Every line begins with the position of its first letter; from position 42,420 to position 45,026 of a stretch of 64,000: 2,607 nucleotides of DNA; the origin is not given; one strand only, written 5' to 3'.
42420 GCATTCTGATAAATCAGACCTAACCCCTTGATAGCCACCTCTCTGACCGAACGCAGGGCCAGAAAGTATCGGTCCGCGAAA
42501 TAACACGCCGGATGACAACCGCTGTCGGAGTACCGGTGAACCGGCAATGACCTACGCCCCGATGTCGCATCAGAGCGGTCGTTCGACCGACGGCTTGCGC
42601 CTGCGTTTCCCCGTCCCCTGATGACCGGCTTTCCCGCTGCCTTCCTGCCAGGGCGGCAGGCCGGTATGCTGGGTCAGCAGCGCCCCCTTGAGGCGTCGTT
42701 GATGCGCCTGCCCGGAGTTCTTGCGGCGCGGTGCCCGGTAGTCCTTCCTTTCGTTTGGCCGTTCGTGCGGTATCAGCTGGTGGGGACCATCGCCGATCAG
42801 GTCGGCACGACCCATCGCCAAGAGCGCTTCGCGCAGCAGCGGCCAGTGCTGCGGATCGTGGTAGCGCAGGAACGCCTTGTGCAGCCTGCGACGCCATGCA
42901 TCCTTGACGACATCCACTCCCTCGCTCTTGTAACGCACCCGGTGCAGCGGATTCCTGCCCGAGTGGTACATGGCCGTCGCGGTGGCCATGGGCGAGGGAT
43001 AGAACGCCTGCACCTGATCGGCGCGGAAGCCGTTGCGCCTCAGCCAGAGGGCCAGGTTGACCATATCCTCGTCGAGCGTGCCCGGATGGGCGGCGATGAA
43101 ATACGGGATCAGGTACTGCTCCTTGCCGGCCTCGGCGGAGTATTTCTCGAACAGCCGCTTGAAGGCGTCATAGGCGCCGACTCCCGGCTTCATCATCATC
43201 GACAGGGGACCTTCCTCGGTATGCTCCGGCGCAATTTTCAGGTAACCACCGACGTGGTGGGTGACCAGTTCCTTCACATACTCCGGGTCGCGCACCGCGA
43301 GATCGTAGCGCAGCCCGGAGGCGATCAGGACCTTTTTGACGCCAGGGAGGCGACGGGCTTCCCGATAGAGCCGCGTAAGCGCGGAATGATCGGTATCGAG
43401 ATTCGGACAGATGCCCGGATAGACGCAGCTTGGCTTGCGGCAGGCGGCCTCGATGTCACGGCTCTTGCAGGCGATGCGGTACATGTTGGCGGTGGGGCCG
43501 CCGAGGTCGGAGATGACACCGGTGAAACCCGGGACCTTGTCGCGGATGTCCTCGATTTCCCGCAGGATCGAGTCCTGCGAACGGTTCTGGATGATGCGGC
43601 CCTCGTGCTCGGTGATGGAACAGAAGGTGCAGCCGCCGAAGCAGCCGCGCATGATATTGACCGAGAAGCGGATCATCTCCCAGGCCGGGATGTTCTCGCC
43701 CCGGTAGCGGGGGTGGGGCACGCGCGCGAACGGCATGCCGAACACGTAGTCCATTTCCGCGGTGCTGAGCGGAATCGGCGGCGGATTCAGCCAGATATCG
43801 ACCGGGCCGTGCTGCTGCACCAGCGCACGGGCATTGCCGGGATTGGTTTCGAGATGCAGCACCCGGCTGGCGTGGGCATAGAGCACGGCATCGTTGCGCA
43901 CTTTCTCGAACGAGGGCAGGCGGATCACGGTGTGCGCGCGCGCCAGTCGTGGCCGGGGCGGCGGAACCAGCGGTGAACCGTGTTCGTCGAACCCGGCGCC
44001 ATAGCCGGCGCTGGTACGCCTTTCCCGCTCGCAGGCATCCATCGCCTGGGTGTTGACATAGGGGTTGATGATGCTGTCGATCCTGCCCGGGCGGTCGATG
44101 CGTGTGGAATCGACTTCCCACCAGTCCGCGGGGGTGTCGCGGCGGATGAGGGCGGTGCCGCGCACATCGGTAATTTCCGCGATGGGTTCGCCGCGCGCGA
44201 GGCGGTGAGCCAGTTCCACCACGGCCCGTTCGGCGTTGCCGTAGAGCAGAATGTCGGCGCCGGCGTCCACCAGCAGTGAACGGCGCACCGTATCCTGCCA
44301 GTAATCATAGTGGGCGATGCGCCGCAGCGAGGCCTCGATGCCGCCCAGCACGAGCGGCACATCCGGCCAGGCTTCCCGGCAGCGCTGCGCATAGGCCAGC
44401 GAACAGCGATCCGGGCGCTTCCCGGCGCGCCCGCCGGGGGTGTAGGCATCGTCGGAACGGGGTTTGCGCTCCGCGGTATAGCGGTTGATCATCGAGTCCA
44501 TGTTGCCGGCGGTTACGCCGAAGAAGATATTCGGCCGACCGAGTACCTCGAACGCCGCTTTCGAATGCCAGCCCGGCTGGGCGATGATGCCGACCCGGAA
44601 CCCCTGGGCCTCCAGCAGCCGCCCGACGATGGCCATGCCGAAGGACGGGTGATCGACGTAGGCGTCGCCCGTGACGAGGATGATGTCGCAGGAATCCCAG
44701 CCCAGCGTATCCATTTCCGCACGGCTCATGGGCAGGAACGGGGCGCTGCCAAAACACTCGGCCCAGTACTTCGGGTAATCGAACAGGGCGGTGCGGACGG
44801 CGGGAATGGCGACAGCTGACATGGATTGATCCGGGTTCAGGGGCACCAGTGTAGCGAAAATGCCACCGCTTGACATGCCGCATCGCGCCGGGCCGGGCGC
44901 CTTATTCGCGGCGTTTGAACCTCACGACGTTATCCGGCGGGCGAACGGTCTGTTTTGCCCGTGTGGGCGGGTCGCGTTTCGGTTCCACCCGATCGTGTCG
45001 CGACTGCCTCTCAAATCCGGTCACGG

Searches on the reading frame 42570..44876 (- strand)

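Call 3: search_protein_families(library=pfam, proteins=[window:42570-44876:-], max_evalue=0.001)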
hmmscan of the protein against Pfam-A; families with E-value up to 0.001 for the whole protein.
window:42570-44876:- (768 aa): 3 families
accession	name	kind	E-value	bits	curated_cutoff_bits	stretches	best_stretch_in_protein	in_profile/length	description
PF08497.15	Radical_SAM_N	-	1.3e-131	438.8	25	1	47-405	1-301/301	Radical SAM N-terminal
PF11842.13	DUF3362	-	9.4e-47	159.4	27.6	1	620-755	1-143/151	Domain of unknown function (DUF3362)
PF04055.27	Radical_SAM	-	2.7e-11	44.4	29.5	1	406-611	1-165/166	Radical SAM superfamily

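Call 4: search_protein_families(library=ncbifam, proteins=[window:42570-44876:-], max_evalue=0.001)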
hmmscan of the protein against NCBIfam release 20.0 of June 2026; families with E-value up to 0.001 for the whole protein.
window:42570-44876:- (768 aa): 6 families
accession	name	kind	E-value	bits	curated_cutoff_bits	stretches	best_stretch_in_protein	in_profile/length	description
TIGR03904.1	SAM_YgiQ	equivalog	2.7e-253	841.6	462.35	1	47-670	1-557/558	YgiQ family radical SAM protein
TIGR04014.1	B12_SAM_MJ_0865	equivalog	1.1e-06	27.8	360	1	407-447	164-204/434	methyl-coenzyme M reductase glutamine C-methyltransferase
TIGR04013.1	B12_SAM_MJ_1487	hypoth_equivalog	6.9e-06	25.1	251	1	399-446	147-194/382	TIGR04013 family B12-binding domain/radical SAM domain-containing protein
TIGR00089.1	TIGR00089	subfamily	2e-05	23.6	251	1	400-445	137-181/429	MiaB/RimO family radical SAM methylthiotransferase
TIGR04072.2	rSAM_ladder_B12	equivalog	4.5e-05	22.3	360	0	405-447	182-224/443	lipid biosynthesis B12-binding/radical SAM protein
TIGR01125.1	TIGR01125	equivalog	0.00035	19.7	356.95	0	406-446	140-179/432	30S ribosomal protein S12 methylthiotransferase RimO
